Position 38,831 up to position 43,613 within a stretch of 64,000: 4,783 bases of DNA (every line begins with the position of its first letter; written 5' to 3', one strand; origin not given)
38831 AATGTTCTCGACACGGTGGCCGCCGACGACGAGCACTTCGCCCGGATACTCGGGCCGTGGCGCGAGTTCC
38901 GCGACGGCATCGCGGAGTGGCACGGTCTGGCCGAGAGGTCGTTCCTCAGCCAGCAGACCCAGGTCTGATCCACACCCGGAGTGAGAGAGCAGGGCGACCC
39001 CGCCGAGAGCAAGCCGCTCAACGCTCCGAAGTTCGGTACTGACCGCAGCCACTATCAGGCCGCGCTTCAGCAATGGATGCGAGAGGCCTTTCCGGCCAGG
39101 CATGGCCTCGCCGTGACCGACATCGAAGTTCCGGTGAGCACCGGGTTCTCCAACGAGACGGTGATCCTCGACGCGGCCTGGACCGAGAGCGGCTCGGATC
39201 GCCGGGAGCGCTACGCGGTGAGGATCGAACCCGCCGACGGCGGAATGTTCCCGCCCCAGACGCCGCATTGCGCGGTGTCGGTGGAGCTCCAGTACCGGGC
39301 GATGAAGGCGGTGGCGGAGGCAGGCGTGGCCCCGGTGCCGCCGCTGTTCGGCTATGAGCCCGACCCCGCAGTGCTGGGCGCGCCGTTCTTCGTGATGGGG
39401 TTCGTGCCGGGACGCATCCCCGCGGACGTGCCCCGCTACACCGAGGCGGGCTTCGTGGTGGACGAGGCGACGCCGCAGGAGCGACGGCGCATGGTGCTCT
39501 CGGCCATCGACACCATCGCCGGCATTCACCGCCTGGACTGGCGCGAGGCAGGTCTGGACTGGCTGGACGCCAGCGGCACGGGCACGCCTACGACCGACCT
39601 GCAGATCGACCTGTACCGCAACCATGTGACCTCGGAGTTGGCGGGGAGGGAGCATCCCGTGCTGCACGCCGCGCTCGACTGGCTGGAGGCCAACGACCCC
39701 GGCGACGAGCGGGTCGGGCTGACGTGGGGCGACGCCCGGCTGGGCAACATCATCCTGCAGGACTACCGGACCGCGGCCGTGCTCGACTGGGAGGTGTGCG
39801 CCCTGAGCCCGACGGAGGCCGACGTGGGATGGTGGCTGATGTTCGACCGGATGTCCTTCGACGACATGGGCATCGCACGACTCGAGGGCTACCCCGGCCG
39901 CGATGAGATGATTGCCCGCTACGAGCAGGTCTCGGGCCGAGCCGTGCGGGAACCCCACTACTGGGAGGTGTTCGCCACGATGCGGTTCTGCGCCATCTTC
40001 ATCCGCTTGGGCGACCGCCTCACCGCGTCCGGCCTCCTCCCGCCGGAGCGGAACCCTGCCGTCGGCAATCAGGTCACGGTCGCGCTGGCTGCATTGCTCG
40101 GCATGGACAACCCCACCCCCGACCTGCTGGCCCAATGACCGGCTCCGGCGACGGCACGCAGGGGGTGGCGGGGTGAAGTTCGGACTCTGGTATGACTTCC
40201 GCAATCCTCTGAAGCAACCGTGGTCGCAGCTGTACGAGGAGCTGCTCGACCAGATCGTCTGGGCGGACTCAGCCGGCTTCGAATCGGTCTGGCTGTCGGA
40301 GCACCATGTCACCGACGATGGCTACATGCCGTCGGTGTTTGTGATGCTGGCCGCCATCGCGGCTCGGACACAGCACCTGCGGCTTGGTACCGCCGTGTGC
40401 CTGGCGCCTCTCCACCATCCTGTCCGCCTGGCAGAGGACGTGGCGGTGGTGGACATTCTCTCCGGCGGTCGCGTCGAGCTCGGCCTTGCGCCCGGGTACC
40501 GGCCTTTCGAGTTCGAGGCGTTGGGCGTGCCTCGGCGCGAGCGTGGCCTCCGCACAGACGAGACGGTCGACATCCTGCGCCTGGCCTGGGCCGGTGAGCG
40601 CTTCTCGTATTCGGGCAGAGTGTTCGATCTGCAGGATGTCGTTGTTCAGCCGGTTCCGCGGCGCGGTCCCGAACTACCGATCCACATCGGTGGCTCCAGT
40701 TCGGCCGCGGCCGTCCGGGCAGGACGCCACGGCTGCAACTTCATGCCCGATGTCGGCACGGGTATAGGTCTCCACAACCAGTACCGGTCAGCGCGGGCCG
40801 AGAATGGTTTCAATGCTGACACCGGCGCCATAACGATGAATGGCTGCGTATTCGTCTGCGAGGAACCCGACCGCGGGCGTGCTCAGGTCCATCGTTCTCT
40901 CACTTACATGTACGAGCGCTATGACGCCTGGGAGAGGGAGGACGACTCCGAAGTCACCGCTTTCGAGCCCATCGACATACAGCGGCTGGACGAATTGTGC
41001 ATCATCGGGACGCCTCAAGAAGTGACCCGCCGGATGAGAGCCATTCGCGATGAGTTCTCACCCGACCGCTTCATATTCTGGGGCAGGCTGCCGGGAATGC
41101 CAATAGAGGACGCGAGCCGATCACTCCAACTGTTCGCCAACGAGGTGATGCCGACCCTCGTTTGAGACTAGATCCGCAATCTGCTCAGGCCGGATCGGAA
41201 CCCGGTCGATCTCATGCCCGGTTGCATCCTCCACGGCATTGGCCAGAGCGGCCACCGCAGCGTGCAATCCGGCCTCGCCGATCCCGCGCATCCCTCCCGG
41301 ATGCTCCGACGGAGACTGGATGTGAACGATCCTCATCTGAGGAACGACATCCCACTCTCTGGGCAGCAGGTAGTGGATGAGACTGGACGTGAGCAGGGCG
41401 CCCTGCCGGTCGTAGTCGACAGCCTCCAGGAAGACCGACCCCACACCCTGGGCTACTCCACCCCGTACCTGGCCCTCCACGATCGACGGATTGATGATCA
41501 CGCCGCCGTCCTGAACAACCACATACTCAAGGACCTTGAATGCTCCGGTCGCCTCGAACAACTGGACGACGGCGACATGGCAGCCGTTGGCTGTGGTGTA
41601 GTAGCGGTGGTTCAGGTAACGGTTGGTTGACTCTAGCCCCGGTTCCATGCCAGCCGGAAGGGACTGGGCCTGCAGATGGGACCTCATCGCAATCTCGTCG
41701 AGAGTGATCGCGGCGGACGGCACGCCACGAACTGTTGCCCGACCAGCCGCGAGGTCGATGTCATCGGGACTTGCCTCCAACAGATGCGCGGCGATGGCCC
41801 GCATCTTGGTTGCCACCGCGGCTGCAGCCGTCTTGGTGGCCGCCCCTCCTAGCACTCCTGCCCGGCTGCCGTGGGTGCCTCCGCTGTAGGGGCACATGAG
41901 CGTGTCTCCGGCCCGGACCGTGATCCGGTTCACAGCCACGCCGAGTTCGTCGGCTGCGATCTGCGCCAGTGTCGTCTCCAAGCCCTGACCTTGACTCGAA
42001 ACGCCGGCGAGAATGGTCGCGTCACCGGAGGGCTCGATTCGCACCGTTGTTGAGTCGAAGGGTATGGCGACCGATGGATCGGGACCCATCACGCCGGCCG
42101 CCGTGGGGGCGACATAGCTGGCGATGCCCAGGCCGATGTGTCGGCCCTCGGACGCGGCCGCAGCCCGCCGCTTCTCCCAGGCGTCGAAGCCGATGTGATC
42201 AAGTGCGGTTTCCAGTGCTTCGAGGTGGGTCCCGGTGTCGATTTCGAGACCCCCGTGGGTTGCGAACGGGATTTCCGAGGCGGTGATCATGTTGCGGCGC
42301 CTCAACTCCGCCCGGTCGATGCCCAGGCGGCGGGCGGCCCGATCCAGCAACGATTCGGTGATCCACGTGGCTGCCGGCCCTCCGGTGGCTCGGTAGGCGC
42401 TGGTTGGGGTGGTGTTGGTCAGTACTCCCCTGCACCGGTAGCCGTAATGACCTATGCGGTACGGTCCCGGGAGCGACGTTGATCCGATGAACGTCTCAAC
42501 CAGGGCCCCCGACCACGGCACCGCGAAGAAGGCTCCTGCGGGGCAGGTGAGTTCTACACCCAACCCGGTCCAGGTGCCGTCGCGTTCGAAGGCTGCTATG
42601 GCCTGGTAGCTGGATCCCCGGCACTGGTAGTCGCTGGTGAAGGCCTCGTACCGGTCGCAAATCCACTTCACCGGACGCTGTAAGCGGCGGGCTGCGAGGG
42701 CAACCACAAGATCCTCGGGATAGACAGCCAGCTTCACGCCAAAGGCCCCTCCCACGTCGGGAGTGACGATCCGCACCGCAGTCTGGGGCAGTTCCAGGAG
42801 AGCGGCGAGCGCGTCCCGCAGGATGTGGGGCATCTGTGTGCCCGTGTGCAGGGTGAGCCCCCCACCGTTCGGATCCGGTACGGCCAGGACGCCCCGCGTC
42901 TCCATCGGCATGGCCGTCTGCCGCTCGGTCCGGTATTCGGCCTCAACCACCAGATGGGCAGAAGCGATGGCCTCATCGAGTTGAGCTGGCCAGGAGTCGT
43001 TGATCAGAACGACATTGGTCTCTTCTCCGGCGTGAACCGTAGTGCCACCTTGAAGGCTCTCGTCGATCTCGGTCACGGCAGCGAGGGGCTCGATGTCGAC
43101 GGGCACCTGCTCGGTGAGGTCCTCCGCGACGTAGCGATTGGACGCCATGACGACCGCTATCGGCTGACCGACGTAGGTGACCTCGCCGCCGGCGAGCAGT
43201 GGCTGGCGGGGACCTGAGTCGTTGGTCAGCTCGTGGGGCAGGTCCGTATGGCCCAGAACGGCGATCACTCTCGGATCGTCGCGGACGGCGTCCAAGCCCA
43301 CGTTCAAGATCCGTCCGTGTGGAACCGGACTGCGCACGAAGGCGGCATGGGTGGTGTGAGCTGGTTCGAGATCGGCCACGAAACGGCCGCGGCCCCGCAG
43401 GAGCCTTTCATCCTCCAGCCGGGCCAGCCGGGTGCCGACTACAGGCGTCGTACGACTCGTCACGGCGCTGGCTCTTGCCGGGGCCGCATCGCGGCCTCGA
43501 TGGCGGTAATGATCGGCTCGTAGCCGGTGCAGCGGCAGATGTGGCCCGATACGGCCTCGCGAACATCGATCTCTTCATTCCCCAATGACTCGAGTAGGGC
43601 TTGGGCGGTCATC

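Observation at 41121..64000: Two divergent long operons, each with a TMADH-family flavoprotein followed by an FAD/2Fe-2S/Mo hydroxylase, and no regulator gene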

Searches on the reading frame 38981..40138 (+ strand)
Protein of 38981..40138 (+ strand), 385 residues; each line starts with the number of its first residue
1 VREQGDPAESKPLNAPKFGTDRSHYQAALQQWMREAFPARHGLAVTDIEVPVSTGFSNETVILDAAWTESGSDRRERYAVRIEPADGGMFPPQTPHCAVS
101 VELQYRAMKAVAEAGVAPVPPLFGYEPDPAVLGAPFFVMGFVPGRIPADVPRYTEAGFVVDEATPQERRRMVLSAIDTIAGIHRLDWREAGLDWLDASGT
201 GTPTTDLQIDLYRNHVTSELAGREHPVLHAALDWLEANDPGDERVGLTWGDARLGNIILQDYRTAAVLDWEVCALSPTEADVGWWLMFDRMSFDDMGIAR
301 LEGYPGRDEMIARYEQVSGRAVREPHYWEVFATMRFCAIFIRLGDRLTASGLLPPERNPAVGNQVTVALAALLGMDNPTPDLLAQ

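Call 10: search_protein_families(library=pfam, proteins=[window:38981-40138:+])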
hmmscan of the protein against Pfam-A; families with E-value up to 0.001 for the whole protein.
window:38981-40138:+ (385 aa): 1 family
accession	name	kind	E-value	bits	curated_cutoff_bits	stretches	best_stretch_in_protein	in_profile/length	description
PF01636.29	APH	-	1.4e-26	94.2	23.2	1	51-309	4-235/239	Phosphotransferase enzyme family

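Call 32: search_protein_families(library=ncbifam, proteins=[window:38981-40138:+], max_evalue=0.00001)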
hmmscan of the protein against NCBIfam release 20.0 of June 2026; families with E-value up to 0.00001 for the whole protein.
window:38981-40138:+ (385 aa): 0 families

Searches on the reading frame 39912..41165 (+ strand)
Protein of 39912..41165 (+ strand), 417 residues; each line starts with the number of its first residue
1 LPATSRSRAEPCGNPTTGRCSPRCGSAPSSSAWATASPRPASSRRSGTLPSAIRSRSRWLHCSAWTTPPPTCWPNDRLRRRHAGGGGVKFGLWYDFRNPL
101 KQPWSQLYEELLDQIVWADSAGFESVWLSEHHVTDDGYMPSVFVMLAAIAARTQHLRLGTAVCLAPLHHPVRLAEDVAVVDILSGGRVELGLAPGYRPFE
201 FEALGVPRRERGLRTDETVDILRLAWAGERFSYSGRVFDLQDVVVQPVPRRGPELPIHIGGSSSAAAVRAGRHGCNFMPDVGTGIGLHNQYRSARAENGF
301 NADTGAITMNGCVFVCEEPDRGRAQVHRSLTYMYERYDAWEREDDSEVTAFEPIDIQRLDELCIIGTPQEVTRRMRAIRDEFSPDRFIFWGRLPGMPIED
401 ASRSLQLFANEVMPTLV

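Call 10: search_protein_families(library=pfam, proteins=[window:39912-41165:+])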
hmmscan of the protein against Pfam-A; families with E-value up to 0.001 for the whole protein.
window:39912-41165:+ (417 aa): 1 family
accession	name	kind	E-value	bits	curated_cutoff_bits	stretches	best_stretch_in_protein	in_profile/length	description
PF00296.26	Bac_luciferase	-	2.2e-59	201.8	27.9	1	89-380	2-309/314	Luciferase-like monooxygenase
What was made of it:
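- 40173..41165 (+): Luciferase-like (probably F420/FMN-dependent) oxidoreductase convergent on the minus arm. Its membership of the pathway is uncertain. Bac_luciferase (call 10).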

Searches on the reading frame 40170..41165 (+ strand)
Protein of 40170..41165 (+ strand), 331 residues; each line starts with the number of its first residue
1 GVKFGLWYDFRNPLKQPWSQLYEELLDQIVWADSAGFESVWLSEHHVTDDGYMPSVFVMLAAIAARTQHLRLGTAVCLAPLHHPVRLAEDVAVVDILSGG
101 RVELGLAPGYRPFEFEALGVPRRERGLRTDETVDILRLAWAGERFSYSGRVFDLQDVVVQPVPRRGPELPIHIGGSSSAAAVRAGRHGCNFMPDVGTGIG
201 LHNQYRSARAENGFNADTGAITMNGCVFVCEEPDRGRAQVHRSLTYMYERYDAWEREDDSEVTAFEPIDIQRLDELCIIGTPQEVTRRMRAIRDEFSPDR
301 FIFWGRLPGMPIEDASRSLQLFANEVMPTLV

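Call 32: search_protein_families(library=ncbifam, proteins=[window:40170-41165:+], max_evalue=0.00001)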
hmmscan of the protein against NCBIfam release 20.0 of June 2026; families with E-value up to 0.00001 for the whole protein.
window:40170-41165:+ (331 aa): 31 families (the best 25 are shown)
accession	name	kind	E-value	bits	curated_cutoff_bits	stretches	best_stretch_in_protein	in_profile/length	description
TIGR03619.1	F420_Rv2161c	subfamily_domain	3e-49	167.8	166.9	1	32-212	7-202/247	TIGR03619 family F420-dependent LLM class oxidoreductase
TIGR04027.1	LLM_KPN_01858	hypoth_equivalog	1.3e-37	129.6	412.9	1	19-151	16-150/326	putative FMN-dependent luciferase-like monooxygenase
TIGR04020.1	seco_metab_LLM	subfamily_domain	1.3e-34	119.9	244.45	1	12-260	8-263/341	MupA/Atu3671 family FMN-dependent luciferase-like monooxygenase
TIGR03560.1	F420_Rv1855c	subfamily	2.1e-29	103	231.4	1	19-178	9-177/227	TIGR03560 family F420-dependent LLM class oxidoreductase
TIGR03858.1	LLM_2I7G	subfamily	1.1e-28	100.2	462.25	1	20-329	23-335/337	Atu2307/SP_0267 family LLM class monooxygenase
NF002619.0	PRK02271.1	equivalog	5.6e-26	91.6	276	1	22-187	13-170/329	5,10-methylenetetrahydromethanopterin reductase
TIGR03558.1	oxido_grp_1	subfamily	4.3e-25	88.6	166.95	1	32-323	29-323/325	MsnO8 family LLM class oxidoreductase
TIGR03571.1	lucif_BA3436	subfamily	5.7e-25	88.2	303.9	1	24-178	32-191/304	TIGR03571 family LLM class oxidoreductase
TIGR03621.1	F420_MSMEG_2516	subfamily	8.4e-25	87.5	213.15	1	22-177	13-159/295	TIGR03621 family F420-dependent LLM class oxidoreductase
TIGR03854.1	F420_MSMEG_3544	hypoth_equivalog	1.6e-23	83.5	295.6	1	32-191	22-177/290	TIGR03854 family LLM class F420-dependent oxidoreductase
TIGR03557.1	F420_G6P_family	subfamily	1.6e-22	80.1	210.4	1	23-243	13-228/316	TIGR03557 family F420-dependent LLM class oxidoreductase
TIGR04021.1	LLM_DMSO2_sfnG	equivalog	5e-21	75.4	382.95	1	55-234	62-243/350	dimethylsulfone monooxygenase SfnG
NF052254.1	luciferase_Alph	exception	1e-20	74.3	600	1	15-251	14-253/354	luciferase subunit alpha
TIGR04465.1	ArgArg_F420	equivalog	2.8e-19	69.4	470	1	23-191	60-232/364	F420-dependent hydroxymycolic acid dehydrogenase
TIGR03564.1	F420_MSMEG_4879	subfamily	4.5e-19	69.1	234.25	1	25-294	1-257/265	TIGR03564 family F420-dependent LLM class oxidoreductase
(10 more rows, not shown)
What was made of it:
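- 40173..41165 (+): It reaches the TIGR03619 cut-off (167.8 against 166.9, call 32).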

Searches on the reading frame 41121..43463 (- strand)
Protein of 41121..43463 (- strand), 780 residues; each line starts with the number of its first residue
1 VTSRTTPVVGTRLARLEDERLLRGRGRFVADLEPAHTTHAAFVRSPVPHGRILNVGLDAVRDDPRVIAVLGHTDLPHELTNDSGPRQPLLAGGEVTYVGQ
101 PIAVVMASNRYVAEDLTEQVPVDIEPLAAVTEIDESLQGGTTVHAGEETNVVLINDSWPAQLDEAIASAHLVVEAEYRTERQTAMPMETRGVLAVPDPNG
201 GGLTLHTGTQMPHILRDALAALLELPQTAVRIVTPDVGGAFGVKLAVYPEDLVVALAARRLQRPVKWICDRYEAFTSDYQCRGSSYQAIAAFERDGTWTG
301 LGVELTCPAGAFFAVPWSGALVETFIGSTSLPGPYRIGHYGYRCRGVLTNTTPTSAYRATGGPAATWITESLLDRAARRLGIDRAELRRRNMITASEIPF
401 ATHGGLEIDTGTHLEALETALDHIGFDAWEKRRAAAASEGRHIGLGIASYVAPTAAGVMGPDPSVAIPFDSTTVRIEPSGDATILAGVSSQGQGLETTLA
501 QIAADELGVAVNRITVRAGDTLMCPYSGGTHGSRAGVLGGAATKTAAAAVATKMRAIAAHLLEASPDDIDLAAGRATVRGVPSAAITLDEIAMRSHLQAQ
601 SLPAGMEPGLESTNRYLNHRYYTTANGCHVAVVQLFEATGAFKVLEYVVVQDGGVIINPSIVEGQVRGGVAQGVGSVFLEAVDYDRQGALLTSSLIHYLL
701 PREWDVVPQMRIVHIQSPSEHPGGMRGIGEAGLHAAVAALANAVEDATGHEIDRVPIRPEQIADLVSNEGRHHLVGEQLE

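Call 4: search_protein_families(library=pfam, proteins=[window:41121-43463:-])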
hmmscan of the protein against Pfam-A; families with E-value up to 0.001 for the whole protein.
window:41121-43463:- (780 aa): 3 families
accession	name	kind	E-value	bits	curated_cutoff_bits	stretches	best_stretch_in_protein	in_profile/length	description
PF02738.23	MoCoBD_1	-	1.1e-71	241.2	27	1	148-392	6-244/244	Molybdopterin cofactor-binding domain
PF20256.3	MoCoBD_2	-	6e-71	239.7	27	1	420-705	2-281/283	Molybdopterin cofactor-binding domain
PF01315.27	Ald_Xan_dh_C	-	2.1e-20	73.5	31.3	1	24-127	2-109/110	Aldehyde oxidase and xanthine dehydrogenase, a/b hammerhead domain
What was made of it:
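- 41121..43463 (-): Mo hydroxylase A, molybdopterin (large) subunit, Qor/Kdh/CoxL-like. Ald_Xan_dh_C + MoCoBD_1/2 (call 4).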

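Call 22: search_solved_structures(query=window:41121-43463:-, max_evalue=1e-20)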
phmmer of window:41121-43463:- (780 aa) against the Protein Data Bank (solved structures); distinct sequences matched with E-value up to 1e-20: 41.
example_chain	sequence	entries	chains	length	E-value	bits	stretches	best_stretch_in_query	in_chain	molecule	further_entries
1t3q_B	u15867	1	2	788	5.6e-139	468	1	8-763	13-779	quinoline 2-oxidoreductase large subunit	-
7dqx_A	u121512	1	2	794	6.1e-113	381.9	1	9-763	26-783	6-hydroxypseudooxynicotine dehydrogenase complex subunit gamma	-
8uem_A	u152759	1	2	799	1.5e-110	374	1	10-749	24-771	Carbon monoxide dehydrogenase (Large chain), CoxL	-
1ffu_B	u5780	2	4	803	4.8e-110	372.3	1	10-750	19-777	CUTL, MOLYBDOPROTEIN OF CARBON MONOXIDE DEHYDROGENASE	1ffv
4zoh_A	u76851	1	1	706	5.1e-99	335.9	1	9-762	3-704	Putative oxidoreductase molybdopterin-binding subunit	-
1n5w_B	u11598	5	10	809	1.2e-94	321.4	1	9-748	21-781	Carbon monoxide dehydrogenase large chain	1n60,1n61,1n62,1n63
1zxi_B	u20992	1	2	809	1.6e-94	321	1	9-748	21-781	Carbon monoxide dehydrogenase large chain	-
1rm6_A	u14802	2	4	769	6.5e-62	213.2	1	9-767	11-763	4-hydroxybenzoyl-CoA reductase alpha subunit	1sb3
5g5g_C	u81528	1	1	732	2.3e-42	148.5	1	14-764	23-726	PUTATIVE XANTHINE DEHYDROGENASE YAGS FAD-BINDING SUBUNIT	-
5g5h_C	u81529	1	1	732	2.8e-42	148.3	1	14-764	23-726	Aldehyde oxidoreductase molybdenum-binding subunit PaoC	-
2w55_B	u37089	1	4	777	1.1e-40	143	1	22-708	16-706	XANTHINE DEHYDROGENASE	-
1jro_B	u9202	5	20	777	1.6e-40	142.5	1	22-708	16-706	xanthine dehydrogenase, chain B | XANTHINE DEHYDROGENASE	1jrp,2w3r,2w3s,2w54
1sij_A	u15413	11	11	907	2.4e-34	122.1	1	33-547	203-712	Aldehyde oxidoreductase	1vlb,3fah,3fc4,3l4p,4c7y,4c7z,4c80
3hrd_B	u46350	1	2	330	9.2e-34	120.1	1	473-766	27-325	Nicotinate dehydrogenase medium molybdopterin subunit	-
28mb_A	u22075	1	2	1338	1.2e-33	119.7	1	40-747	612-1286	Aldehyde oxidase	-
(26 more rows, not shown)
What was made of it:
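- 41121..43463 (-): Best solved relative is quinoline 2-oxidoreductase at 468 bits (call 22).
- Large subunit A is closest, among solved structures, to quinoline 2-oxidoreductase and 6-hydroxypseudooxynicotine dehydrogenase (call 22). The best solved relatives of subunit A are N-heterocycle hydroxylases, ahead of the aldehyde oxidoreductase 4zoh (468 and 382 bits against 336, call 22). Subunit A resembles Qor and Kdh (call 22).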

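Call 32: search_protein_families(library=ncbifam, proteins=[window:41121-43463:-], max_evalue=0.00001)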
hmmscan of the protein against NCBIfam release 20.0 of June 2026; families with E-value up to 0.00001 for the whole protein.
window:41121-43463:- (780 aa): 13 families
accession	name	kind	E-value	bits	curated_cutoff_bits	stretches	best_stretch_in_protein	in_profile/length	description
NF040766.1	CODH_aero_grp5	exception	8.3e-173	576.5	950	1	5-765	1-784/785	aerobic carbon-monoxide dehydrogenase large subunit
NF041018.1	glyceraldDH_alpha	equivalog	2.2e-167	558.7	790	1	9-762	3-740/741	glyceraldehyde dehydrogenase subunit alpha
TIGR02416.1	CO_dehy_Mo_lg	equivalog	3.1e-128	429.1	991.15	1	17-750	1-752/770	aerobic carbon-monoxide dehydrogenase large subunit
NF043082.1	XdhA_XDHase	equivalog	1.7e-98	330.7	780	1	9-768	1-754/758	xanthine dehydrogenase subunit XdhA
TIGR03194.1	4hydrxCoA_A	equivalog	8.8e-95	318.7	994.55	1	23-765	11-745/746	4-hydroxybenzoyl-CoA reductase subunit alpha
NF007426.0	PRK09970.1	equivalog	1.6e-91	307.6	916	1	7-770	4-759/761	xanthine dehydrogenase molybdenum-binding subunit XdhA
TIGR03196.1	pucD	equivalog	1.5e-81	275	783.65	1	24-763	18-755/763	xanthine dehydrogenase subunit D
TIGR02965.1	xanthine_xdhB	equivalog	1.5e-69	235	849.5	1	23-747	15-728/758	xanthine dehydrogenase molybdopterin binding subunit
NF045668.1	pterin_aldehy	equivalog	4.9e-65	220.2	1100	1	10-763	176-901/905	molybdopterin-dependent aldehyde oxidoreductase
NF041671.1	peri_hyde_PaoC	equivalog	1.1e-62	212.5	1180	1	7-762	16-727/735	aldehyde oxidoreductase molybdenum-binding subunit PaoC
TIGR03311.1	Se_dep_XDH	equivalog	1e-58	199.2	830.45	2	8-559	161-683/848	selenium-dependent xanthine dehydrogenase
TIGR03313.1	Se_sel_red_Mo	hypoth_equivalog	2.5e-51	174.4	1101.9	1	161-763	363-946/951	molybdopterin-dependent oxidoreductase Mo/Fe-S-binding subunit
TIGR02969.1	mam_aldehyde_ox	subfamily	2.2e-39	134.8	1912.3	1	39-740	607-1272/1330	aldehyde oxidase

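Call 65: search_solved_structures(query=window:41121-43463:-, max_evalue=1e-120, show_alignments=1)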
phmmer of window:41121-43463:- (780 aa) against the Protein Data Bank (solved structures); distinct sequences matched with E-value up to 1e-120: 1.
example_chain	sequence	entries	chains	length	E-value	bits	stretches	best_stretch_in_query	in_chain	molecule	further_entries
1t3q_B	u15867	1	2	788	5.6e-139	468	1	8-763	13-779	quinoline 2-oxidoreductase large subunit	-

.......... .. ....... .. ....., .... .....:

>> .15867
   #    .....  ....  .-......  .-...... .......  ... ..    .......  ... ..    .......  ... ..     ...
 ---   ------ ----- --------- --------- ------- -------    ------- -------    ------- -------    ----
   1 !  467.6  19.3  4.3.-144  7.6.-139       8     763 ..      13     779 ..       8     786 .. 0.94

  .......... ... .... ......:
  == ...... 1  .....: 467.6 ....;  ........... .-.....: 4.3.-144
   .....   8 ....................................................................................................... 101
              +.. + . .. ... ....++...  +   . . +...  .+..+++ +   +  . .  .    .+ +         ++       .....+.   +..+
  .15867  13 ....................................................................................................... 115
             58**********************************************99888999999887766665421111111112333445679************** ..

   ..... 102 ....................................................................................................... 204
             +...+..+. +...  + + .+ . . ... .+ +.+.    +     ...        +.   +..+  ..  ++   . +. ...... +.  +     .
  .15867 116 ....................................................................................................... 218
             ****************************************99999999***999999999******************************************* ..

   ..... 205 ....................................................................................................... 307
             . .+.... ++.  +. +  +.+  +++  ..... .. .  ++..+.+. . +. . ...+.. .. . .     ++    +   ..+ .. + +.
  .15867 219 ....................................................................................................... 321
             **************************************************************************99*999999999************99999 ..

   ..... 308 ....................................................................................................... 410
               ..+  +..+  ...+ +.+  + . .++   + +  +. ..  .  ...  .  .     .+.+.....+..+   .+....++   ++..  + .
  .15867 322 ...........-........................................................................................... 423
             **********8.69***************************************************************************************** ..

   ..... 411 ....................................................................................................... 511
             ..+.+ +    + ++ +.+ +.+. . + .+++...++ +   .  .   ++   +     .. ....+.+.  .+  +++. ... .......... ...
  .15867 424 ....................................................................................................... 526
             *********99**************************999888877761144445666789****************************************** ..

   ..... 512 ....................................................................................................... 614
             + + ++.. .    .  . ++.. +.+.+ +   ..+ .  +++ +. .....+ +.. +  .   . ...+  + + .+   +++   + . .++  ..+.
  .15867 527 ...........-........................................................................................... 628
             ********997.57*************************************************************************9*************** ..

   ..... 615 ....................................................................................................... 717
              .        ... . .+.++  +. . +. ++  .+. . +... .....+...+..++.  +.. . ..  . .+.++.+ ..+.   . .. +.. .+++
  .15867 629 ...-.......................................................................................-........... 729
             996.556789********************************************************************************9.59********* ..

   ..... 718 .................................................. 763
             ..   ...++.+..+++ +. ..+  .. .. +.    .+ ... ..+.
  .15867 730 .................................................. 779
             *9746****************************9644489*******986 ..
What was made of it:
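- On Xanthine oxidase/CODH family Mo hydroxylase (L-M-S heterotrimer): GIGEAG of subunit A aligns with GMGES of Qor at chain position 743 (call 65).
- Closest known: Quinoline 2-oxidoreductase. Same: The L/M/S organisation is the same, and the Glu at Qor chain position 743 aligns (calls 22, 65).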
